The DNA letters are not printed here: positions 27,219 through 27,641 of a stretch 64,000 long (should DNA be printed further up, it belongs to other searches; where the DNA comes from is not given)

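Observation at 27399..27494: Probably unannotated bS22-like mini-protein gene inside the S10 operon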

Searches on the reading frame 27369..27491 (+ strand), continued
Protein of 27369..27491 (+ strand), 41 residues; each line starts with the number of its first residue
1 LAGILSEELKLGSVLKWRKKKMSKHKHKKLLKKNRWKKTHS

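Call 30: find_homologous_proteins(query=A1, max_evalue=1)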
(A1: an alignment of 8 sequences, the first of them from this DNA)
Query A1 (8 sequences) (41 aa, profile of the alignment): 4099 proteins with E <= 1 among 4309 candidates; the best 120 are listed.
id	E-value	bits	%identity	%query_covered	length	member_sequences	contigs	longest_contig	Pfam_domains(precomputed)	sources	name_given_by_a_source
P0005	3.8e-14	70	-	-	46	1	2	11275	PF08213.17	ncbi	-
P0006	1.7e-13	68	80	73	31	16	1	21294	PF08213.17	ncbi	ncbi:MAG: 30S ribosomal protein bS22 [Dehalococcoidia bacterium]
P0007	2.4e-13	68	74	76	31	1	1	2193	PF08213.17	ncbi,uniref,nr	ncbi:AURKAIP1/COX24 domain-containing protein [candidate division TA06 bacterium]|uniref:AURKAIP1/CO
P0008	3.3e-13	67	71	76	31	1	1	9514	PF08213.17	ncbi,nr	ncbi:MAG: AURKAIP1/COX24 domain-containing protein [Chloroflexi bacterium]|nr:MAG: AURKAIP1/COX24 do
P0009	3.4e-13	67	-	-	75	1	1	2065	PF08213.17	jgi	jgi:hypothetical protein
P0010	7.3e-13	66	58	76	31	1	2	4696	PF08213.17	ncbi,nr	ncbi:MAG: AURKAIP1/COX24 domain-containing protein [Chloroflexi bacterium]|nr:AURKAIP1/COX24 domain-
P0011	1.3e-12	65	70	73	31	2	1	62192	PF08213.17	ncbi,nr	ncbi:MAG: AURKAIP1/COX24 domain-containing protein [Dehalococcoidia bacterium]|nr:AURKAIP1/COX24 dom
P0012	1.7e-12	65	70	73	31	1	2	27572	PF08213.17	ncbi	ncbi:30S ribosomal protein bS22 [Chloroflexota bacterium]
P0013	2.4e-12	64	68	76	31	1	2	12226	PF08213.17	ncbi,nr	ncbi:MAG: AURKAIP1/COX24 domain-containing protein [Dehalococcoidales bacterium]|nr:AURKAIP1/COX24 d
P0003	3.6e-12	64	83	29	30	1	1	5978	PF08213.17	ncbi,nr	ncbi:MAG: AURKAIP1/COX24 domain-containing protein [Nitrospirae bacterium]|nr:AURKAIP1/COX24 domain-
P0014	3.9e-12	64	77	73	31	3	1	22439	PF08213.17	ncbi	ncbi:MAG: AURKAIP1/COX24 domain-containing protein [Dehalococcoidia bacterium]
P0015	4.0e-12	64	65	76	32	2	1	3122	PF08213.17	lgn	-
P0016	5.4e-12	63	80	61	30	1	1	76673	PF08213.17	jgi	-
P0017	5.9e-12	63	68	76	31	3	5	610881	PF08213.17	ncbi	ncbi:MAG: AURKAIP1/COX24 domain-containing protein, partial [Dehalococcoidia bacterium]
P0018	1.1e-11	62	65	76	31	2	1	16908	PF08213.17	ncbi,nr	ncbi:MAG: AURKAIP1/COX24 domain-containing protein [Chloroflexota bacterium]|nr:AURKAIP1/COX24 domai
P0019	1.1e-11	62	68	76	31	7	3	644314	PF08213.17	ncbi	ncbi:MAG: AURKAIP1/COX24 domain-containing protein [Dehalococcoidia bacterium]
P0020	1.1e-11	62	83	29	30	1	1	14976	PF08213.17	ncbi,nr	ncbi:MAG: AURKAIP1/COX24 domain-containing protein [Nitrospirae bacterium]|nr:AURKAIP1/COX24 domain-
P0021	1.2e-11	62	77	73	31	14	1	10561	PF08213.17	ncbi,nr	ncbi:MAG: AURKAIP1/COX24 domain-containing protein [Dehalococcoidia bacterium]|nr:AURKAIP1/COX24 dom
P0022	1.3e-11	62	77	73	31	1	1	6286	PF08213.17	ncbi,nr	ncbi:MAG: AURKAIP1/COX24 domain-containing protein [Chloroflexi bacterium]|nr:AURKAIP1/COX24 domain-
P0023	1.5e-11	62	83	29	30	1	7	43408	PF08213.17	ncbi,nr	ncbi:MAG: AURKAIP1/COX24 domain-containing protein [Nitrospirota bacterium]|nr:AURKAIP1/COX24 domain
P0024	1.5e-11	62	83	29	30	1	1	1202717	PF08213.17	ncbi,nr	ncbi:MAG: AURKAIP1/COX24 domain-containing protein [Nitrospiraceae bacterium]|nr:MAG: AURKAIP1/COX24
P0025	1.5e-11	62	71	76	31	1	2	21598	PF08213.17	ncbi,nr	ncbi:MAG: AURKAIP1/COX24 domain-containing protein [Chloroflexi bacterium CG_4_10_14_0_8_um_filter_4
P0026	1.7e-11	62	70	73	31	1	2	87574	PF08213.17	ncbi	ncbi:30S ribosomal protein bS22 [Chloroflexota bacterium]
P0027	1.7e-11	62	83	29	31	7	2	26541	PF08213.17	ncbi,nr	ncbi:MAG: AURKAIP1/COX24 domain-containing protein [Nitrospirae bacterium]|nr:AURKAIP1/COX24 domain-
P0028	2.0e-11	61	83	29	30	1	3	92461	PF08213.17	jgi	jgi:hypothetical protein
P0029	2.4e-11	61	74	76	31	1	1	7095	PF08213.17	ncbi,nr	ncbi:MAG: AURKAIP1/COX24 domain-containing protein [Dehalococcoidia bacterium]|nr:MAG: AURKAIP1/COX2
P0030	2.5e-11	61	83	29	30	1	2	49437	PF08213.17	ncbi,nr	ncbi:MAG: AURKAIP1/COX24 domain-containing protein [Nitrospirae bacterium]|nr:AURKAIP1/COX24 domain-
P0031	2.8e-11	61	73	73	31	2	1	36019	PF08213.17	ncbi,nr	ncbi:MAG: AURKAIP1/COX24 domain-containing protein [Dehalococcoidia bacterium]|nr:AURKAIP1/COX24 dom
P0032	3.7e-11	61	80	61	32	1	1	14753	PF08213.17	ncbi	-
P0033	3.8e-11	61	83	29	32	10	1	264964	PF08213.17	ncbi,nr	ncbi:MAG: AURKAIP1/COX24 domain-containing protein [Nitrospiraceae bacterium]|nr:AURKAIP1/COX24 doma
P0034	4.6e-11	60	67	73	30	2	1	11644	PF08213.17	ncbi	-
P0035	5.0e-11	60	-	-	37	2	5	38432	PF08213.17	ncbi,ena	-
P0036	6.2e-11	60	70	73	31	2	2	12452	PF08213.17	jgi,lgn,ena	-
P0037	6.5e-11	60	83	29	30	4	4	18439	PF08213.17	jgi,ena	jgi:hypothetical protein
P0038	7.3e-11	60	61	76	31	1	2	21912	PF08213.17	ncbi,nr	ncbi:MAG: AURKAIP1/COX24 domain-containing protein [Dehalococcoidia bacterium]|nr:AURKAIP1/COX24 dom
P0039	7.3e-11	60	65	76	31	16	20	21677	PF08213.17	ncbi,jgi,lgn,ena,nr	ncbi:MAG: aurora kinase A-interacting protein [Chloroflexi bacterium]|jgi:hypothetical protein|nr:au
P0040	7.6e-11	60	-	-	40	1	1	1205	PF08213.17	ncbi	-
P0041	7.9e-11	60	70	66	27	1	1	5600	PF08213.17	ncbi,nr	ncbi:MAG: AURKAIP1/COX24 domain-containing protein, partial [Dehalococcoidia bacterium]|nr:AURKAIP1/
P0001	8.2e-11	59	-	-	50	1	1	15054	PF08213.17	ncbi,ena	-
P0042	8.6e-11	59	67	73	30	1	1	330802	PF08213.17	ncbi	ncbi:MAG: AURKAIP1/COX24 domain-containing protein [Chloroflexota bacterium]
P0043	8.7e-11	59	-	-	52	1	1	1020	PF08213.17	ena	-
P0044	9.0e-11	59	63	73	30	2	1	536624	PF08213.17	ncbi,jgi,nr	ncbi:MAG TPA: AURKAIP1/COX24 domain-containing protein [Dehalococcoidia bacterium]|jgi:hypothetical 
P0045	9.3e-11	59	-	-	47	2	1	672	PF08213.17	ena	-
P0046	1.1e-10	59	79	59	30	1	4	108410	PF08213.17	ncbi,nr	ncbi:MAG: aurora kinase A-interacting protein [Nitrospirae bacterium]|nr:aurora kinase A-interacting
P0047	1.2e-10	59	65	76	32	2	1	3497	PF08213.17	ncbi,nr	ncbi:MAG: AURKAIP1/COX24 domain-containing protein [Dehalococcoidia bacterium]|nr:AURKAIP1/COX24 dom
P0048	1.2e-10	59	73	73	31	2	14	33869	PF08213.17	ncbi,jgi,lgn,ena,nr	ncbi:MAG: AURKAIP1/COX24 domain-containing protein [Dehalococcoidia bacterium]|jgi:hypothetical prot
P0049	1.2e-10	59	68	68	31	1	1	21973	PF08213.17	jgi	-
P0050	1.4e-10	59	-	-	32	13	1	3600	PF08213.17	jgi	jgi:hypothetical protein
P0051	1.4e-10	59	65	76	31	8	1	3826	PF08213.17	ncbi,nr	ncbi:MAG: AURKAIP1/COX24 domain-containing protein [Dehalococcoidia bacterium]|nr:AURKAIP1/COX24 dom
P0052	1.5e-10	59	-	-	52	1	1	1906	PF08213.17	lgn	-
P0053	1.7e-10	58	61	68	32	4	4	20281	PF08213.17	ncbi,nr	ncbi:MAG: aurora kinase A-interacting protein [Desulfobacterales bacterium]|nr:aurora kinase A-inter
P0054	1.7e-10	58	67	73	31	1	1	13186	PF08213.17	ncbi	ncbi:30S ribosomal protein bS22 [Chloroflexota bacterium]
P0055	1.7e-10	58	52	76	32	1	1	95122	PF08213.17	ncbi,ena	-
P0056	1.8e-10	58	-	-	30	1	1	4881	PF08213.17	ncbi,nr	ncbi:MAG: AURKAIP1/COX24 domain-containing protein [Dehalococcoidia bacterium]|nr:AURKAIP1/COX24 dom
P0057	1.8e-10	58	-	-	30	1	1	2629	PF08213.17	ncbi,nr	ncbi:MAG TPA: AURKAIP1/COX24 domain-containing protein [Nitrospiraceae bacterium]|nr:AURKAIP1/COX24 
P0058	1.8e-10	58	-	-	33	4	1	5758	PF08213.17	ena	-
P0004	1.8e-10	58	64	68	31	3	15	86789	PF08213.17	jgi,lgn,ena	jgi:hypothetical protein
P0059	1.9e-10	58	-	-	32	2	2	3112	PF08213.17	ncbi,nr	ncbi:MAG: AURKAIP1/COX24 domain-containing protein [Nitrospirae bacterium]|nr:AURKAIP1/COX24 domain-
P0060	1.9e-10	58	77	32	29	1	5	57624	PF08213.17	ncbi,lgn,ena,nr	ncbi:MAG: AURKAIP1/COX24 domain-containing protein [Nitrospira sp.]|nr:AURKAIP1/COX24 domain-contain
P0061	1.9e-10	58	64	68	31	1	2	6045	PF08213.17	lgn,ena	-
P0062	1.9e-10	58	71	76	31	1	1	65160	PF08213.17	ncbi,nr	ncbi:MAG: AURKAIP1/COX24 domain-containing protein [Chloroflexota bacterium]|nr:AURKAIP1/COX24 domai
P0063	2.0e-10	58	71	76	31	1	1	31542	PF08213.17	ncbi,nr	ncbi:MAG: AURKAIP1/COX24 domain-containing protein [Chloroflexota bacterium]|nr:AURKAIP1/COX24 domai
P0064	2.0e-10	58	-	-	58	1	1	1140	PF08213.17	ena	-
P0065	2.2e-10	58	64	68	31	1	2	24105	PF08213.17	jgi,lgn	jgi:hypothetical protein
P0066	2.2e-10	58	77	73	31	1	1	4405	PF08213.17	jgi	-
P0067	2.2e-10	58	60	73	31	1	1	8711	PF08213.17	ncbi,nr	ncbi:MAG: aurora kinase A-interacting protein [Dehalococcoidia bacterium]|nr:aurora kinase A-interac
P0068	2.3e-10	58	60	73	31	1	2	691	PF08213.17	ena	-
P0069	2.4e-10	58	63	73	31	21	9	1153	PF08213.17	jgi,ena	jgi:hypothetical protein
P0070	2.5e-10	58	54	68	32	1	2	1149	PF08213.17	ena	-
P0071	2.6e-10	58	-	-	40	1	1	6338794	PF08213.17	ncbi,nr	ncbi:AURKAIP1/COX24 domain-containing protein [Mycolicibacterium vanbaalenii]|nr:AURKAIP1/COX24 doma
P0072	2.7e-10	58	57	68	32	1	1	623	PF08213.17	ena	-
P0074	2.7e-10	58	-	-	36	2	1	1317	PF08213.17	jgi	jgi:hypothetical protein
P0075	2.8e-10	58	-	-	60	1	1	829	PF08213.17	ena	-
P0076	2.9e-10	58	57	68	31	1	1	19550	PF08213.17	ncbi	ncbi:MAG: aurora kinase A-interacting protein [Pseudomonadota bacterium]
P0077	3.0e-10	58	-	-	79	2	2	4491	PF08213.17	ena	-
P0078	3.3e-10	58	-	-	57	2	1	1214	PF08213.17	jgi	-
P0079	3.3e-10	58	-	-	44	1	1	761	PF08213.17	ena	-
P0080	3.4e-10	58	-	-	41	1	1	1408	PF08213.17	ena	-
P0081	3.4e-10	57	-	-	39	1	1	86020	PF08213.17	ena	-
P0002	3.4e-10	57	83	29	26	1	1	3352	PF08213.17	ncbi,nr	ncbi:MAG: AURKAIP1/COX24 domain-containing protein, partial [Thermodesulfovibrionia bacterium]|nr:AU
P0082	3.5e-10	57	77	73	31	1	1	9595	PF08213.17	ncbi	ncbi:30S ribosomal protein bS22 [Chloroflexota bacterium]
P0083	3.7e-10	57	77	73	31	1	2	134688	PF08213.17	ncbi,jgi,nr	ncbi:MAG: AURKAIP1/COX24 domain-containing protein [Chloroflexi bacterium]|jgi:hypothetical protein|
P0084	3.7e-10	57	-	-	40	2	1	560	PF08213.17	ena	-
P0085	3.8e-10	57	-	-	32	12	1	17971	PF08213.17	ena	-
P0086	3.8e-10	57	-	-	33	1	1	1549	PF08213.17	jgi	jgi:hypothetical protein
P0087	3.8e-10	57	-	-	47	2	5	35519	PF08213.17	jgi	jgi:hypothetical protein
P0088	3.9e-10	57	-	-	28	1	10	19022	PF08213.17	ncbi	ncbi:30S ribosomal protein bS22, partial [uncultured Microbacterium sp.]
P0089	4.2e-10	57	50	68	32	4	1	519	PF08213.17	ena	-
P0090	4.2e-10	57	-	-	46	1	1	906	PF08213.17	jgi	jgi:hypothetical protein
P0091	4.2e-10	57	-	-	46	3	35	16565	PF08213.17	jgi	jgi:hypothetical protein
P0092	4.3e-10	57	-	-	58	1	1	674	PF08213.17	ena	-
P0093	4.3e-10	57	-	-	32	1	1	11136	PF08213.17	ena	-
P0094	4.3e-10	57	-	-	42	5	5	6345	PF08213.17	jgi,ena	-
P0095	4.3e-10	57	56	39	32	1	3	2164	PF08213.17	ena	-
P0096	4.4e-10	57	-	-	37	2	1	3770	PF08213.17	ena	-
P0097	4.5e-10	57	-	-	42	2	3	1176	PF08213.17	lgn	-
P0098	4.5e-10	57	-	-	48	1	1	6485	PF08213.17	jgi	jgi:hypothetical protein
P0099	4.6e-10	57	-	-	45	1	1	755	PF08213.17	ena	-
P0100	4.8e-10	57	-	-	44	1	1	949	PF08213.17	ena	-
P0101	4.9e-10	57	-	-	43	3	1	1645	PF08213.17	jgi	jgi:hypothetical protein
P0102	4.9e-10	57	-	-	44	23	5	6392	PF08213.17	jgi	jgi:Mitochondrial domain of unknown function (DUF1713)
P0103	4.9e-10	57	-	-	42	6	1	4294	PF08213.17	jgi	-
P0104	4.9e-10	57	-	-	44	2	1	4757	PF08213.17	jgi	-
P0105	4.9e-10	57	-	-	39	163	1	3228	PF08213.17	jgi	jgi:Mitochondrial mRNA-processing protein COX24, C-terminal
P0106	5.0e-10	57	65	41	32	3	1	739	PF08213.17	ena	-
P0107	5.2e-10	57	-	-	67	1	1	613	PF08213.17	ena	-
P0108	5.3e-10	57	-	-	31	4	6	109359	PF08213.17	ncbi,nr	ncbi:MAG: AURKAIP1/COX24 domain-containing protein [Desulfosalsimonadaceae bacterium]|nr:AURKAIP1/CO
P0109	5.3e-10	57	55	76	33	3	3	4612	PF08213.17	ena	-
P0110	5.3e-10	57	-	-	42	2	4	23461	PF08213.17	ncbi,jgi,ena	jgi:hypothetical protein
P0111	5.4e-10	57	-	-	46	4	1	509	PF08213.17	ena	-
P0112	5.4e-10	57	-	-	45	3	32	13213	PF08213.17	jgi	jgi:hypothetical protein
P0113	5.5e-10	57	-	-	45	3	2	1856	PF08213.17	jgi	jgi:hypothetical protein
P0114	5.5e-10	57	-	-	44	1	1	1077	PF08213.17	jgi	jgi:hypothetical protein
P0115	5.5e-10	57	-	-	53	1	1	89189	PF08213.17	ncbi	-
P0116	5.6e-10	57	-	-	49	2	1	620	PF08213.17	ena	-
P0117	5.6e-10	57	-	-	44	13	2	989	PF08213.17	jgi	-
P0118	5.6e-10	57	-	-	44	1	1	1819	PF08213.17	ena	-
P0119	5.6e-10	57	50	68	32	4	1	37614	PF08213.17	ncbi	-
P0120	5.6e-10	57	-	-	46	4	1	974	PF08213.17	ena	-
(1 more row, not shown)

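Call 32: find_encoding_contigs(protein=P0006, flank=3000, max_places=3)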
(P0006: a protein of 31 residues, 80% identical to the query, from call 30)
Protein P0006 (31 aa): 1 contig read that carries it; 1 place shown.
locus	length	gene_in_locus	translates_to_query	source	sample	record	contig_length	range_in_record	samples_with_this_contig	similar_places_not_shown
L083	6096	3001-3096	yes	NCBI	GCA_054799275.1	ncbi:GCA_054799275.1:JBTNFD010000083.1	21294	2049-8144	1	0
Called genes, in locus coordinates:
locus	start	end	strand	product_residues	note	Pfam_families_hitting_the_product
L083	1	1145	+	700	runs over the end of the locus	PF00009:GTP_EFTU, PF03144:GTP_EFTU_D2, PF22042:EF-G_D2, PF14492:EFG_III, PF16658:RF3_C (weak), PF03764:EFG_IV, PF00679:EFG_C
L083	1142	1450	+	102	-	PF00338:Ribosomal_S10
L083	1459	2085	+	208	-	PF00297:Ribosomal_L3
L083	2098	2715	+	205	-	PF00573:Ribosomal_L4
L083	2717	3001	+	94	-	PF00276:Ribosomal_L23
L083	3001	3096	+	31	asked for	PF08213:COX24_C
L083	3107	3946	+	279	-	PF00181:Ribosomal_L2_N, PF03947:Ribosomal_L2_C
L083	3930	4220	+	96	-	PF00203:Ribosomal_S19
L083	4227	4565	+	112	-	PF00237:Ribosomal_L22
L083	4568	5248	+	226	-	PF07650:KH_2, PF00189:Ribosomal_S3_C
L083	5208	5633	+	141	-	PF00252:Ribosomal_L16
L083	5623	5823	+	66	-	PF00831:Ribosomal_L29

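Call 33: find_encoding_contigs(protein=P0019, flank=3000, max_places=3)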
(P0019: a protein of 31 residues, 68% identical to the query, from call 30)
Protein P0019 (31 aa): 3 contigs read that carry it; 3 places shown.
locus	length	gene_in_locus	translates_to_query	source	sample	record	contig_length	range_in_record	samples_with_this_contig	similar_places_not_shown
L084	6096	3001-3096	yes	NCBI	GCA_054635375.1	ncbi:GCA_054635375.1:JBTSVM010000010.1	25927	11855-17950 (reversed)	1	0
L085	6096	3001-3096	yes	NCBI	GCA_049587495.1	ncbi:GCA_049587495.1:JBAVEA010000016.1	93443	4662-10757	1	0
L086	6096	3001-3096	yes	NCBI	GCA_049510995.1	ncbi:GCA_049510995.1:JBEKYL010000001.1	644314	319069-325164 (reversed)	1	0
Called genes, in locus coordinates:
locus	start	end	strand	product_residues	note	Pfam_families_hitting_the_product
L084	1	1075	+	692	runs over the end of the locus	PF00009:GTP_EFTU, PF03144:GTP_EFTU_D2, PF22042:EF-G_D2, PF14492:EFG_III, PF16658:RF3_C (weak), PF03764:EFG_IV, PF00679:EFG_C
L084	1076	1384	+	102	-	PF00338:Ribosomal_S10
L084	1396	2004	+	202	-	PF00297:Ribosomal_L3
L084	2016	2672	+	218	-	PF00573:Ribosomal_L4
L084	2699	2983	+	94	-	PF00276:Ribosomal_L23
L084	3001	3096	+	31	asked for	PF08213:COX24_C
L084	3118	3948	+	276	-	PF00181:Ribosomal_L2_N, PF03947:Ribosomal_L2_C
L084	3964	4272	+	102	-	PF00203:Ribosomal_S19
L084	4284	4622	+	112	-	PF00237:Ribosomal_L22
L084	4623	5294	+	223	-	PF07650:KH_2, PF00189:Ribosomal_S3_C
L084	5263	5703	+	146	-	PF00252:Ribosomal_L16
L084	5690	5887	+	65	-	PF00831:Ribosomal_L29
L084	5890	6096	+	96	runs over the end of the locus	PF00366:Ribosomal_S17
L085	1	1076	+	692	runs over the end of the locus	PF00009:GTP_EFTU, PF03144:GTP_EFTU_D2, PF22042:EF-G_D2, PF14492:EFG_III, PF16658:RF3_C (weak), PF03764:EFG_IV, PF00679:EFG_C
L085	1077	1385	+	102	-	PF00338:Ribosomal_S10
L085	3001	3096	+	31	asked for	PF08213:COX24_C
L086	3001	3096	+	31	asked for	PF08213:COX24_C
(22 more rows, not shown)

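Call 34: find_encoding_contigs(protein=P0014, flank=3000, max_places=3)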
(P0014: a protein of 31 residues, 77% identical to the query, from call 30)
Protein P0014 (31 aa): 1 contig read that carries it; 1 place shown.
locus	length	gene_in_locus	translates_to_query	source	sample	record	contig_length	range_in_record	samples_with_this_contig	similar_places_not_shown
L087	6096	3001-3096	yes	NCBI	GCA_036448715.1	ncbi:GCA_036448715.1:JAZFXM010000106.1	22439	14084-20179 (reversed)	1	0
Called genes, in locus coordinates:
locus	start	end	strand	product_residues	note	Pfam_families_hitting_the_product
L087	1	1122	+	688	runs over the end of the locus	PF00009:GTP_EFTU, PF03144:GTP_EFTU_D2, PF22042:EF-G_D2, PF14492:EFG_III, PF16658:RF3_C (weak), PF03764:EFG_IV, PF00679:EFG_C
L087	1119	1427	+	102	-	PF00338:Ribosomal_S10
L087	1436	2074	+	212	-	PF00297:Ribosomal_L3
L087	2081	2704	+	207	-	PF00573:Ribosomal_L4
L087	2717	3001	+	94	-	PF00276:Ribosomal_L23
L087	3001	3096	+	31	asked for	PF08213:COX24_C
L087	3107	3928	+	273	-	PF00181:Ribosomal_L2_N, PF03947:Ribosomal_L2_C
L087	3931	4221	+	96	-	PF00203:Ribosomal_S19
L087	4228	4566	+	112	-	PF00237:Ribosomal_L22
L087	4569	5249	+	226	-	PF07650:KH_2, PF00189:Ribosomal_S3_C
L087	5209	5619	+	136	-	PF00252:Ribosomal_L16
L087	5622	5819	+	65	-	PF00831:Ribosomal_L29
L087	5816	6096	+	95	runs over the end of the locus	PF00366:Ribosomal_S17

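Call 35: find_encoding_contigs(protein=P0039, flank=3000, max_places=4)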
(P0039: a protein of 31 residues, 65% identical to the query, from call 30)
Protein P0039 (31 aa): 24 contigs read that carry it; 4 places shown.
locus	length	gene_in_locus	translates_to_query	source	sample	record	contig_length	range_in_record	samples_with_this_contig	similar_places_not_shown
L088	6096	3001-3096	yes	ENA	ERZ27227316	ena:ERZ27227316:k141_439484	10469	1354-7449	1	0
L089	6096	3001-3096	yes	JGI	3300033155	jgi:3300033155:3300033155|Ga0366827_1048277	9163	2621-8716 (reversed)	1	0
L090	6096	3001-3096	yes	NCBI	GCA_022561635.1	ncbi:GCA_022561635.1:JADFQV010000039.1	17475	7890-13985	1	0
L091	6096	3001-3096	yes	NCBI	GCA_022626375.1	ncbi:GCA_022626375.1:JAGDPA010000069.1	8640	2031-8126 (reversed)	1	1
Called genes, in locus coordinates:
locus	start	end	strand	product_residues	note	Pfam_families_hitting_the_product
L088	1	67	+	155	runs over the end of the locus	PF00376:MerR, PF13411:MerR_1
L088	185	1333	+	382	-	PF00696:AA_kinase, PF01472:PUA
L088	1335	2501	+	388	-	PF22691:Thiolase_C_1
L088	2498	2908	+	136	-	PF12172:zf-ChsH2, PF01796:OB_ChsH2_C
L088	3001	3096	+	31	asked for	PF08213:COX24_C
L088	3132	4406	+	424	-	PF00171:Aldedh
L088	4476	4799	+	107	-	-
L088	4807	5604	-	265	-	PF01209:Ubie_methyltran (weak), PF05175:MTS (weak), PF13489:Methyltransf_23, PF13847:Methyltransf_31, PF08241:Methyltransf_11, PF08242:Methyltransf_12, PF13649:Methyltransf_25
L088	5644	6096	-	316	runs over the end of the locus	PF04439:Adenyl_transf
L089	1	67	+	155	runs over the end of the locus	PF00376:MerR, PF13411:MerR_1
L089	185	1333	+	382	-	PF00696:AA_kinase, PF01472:PUA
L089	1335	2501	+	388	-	PF22691:Thiolase_C_1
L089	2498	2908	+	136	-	PF12172:zf-ChsH2, PF01796:OB_ChsH2_C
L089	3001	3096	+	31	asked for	PF08213:COX24_C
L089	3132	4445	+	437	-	PF00171:Aldedh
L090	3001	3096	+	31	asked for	PF08213:COX24_C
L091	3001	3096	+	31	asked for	PF08213:COX24_C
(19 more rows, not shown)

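Call 36: find_encoding_contigs(protein=P0083, flank=3000, max_places=2)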
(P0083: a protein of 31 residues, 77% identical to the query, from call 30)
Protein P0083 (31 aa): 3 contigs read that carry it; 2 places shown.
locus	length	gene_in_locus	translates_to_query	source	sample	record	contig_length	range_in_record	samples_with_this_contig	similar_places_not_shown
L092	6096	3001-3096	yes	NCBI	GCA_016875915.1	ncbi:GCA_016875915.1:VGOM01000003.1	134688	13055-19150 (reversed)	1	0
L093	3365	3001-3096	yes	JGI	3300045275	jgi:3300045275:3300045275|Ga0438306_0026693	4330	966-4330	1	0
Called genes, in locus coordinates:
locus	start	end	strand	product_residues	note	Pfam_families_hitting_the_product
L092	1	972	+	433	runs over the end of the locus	PF03952:Enolase_N, PF00113:Enolase_C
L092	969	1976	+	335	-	PF00753:Lactamase_B, PF23023:Anti-Pycsar_Apyc1 (weak), PF19583:ODP (faint)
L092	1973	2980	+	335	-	PF06050:HGD-D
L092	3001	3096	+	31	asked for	PF08213:COX24_C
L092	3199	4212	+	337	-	PF00044:Gp_dh_N, PF02800:Gp_dh_C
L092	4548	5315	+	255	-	PF18761:Heliorhodopsin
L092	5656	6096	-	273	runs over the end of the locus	PF00950:ABC-3, PF01032:FecCD (weak)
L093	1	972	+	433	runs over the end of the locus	PF03952:Enolase_N, PF00113:Enolase_C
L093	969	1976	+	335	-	PF00753:Lactamase_B, PF19583:ODP (faint), PF23023:Anti-Pycsar_Apyc1 (weak)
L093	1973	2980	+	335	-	PF06050:HGD-D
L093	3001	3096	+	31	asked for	PF08213:COX24_C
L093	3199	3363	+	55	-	?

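Call 37: find_encoding_contigs(protein=P0044, flank=3000, max_places=2)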
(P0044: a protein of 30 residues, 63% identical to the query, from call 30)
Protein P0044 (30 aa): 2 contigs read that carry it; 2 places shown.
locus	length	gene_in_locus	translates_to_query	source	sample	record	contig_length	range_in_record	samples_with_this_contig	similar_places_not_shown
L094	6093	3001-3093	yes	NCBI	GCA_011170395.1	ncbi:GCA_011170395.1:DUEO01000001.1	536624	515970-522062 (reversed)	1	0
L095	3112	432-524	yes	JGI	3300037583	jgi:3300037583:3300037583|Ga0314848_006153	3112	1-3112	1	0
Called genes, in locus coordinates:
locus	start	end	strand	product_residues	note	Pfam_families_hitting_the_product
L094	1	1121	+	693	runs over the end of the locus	PF00009:GTP_EFTU, PF03144:GTP_EFTU_D2, PF22042:EF-G_D2, PF14492:EFG_III, PF16658:RF3_C (weak), PF03764:EFG_IV, PF00679:EFG_C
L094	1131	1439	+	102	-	PF00338:Ribosomal_S10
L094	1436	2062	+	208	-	PF00297:Ribosomal_L3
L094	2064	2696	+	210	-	PF00573:Ribosomal_L4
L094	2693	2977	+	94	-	PF00276:Ribosomal_L23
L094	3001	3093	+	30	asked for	PF08213:COX24_C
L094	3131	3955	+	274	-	PF00181:Ribosomal_L2_N, PF03947:Ribosomal_L2_C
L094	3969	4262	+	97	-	PF00203:Ribosomal_S19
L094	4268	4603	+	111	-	PF00237:Ribosomal_L22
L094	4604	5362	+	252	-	PF07650:KH_2, PF00189:Ribosomal_S3_C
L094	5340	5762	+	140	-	PF00252:Ribosomal_L16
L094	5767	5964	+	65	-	PF00831:Ribosomal_L29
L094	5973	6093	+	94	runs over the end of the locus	PF00366:Ribosomal_S17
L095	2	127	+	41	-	?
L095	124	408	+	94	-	PF00276:Ribosomal_L23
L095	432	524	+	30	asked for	PF08213:COX24_C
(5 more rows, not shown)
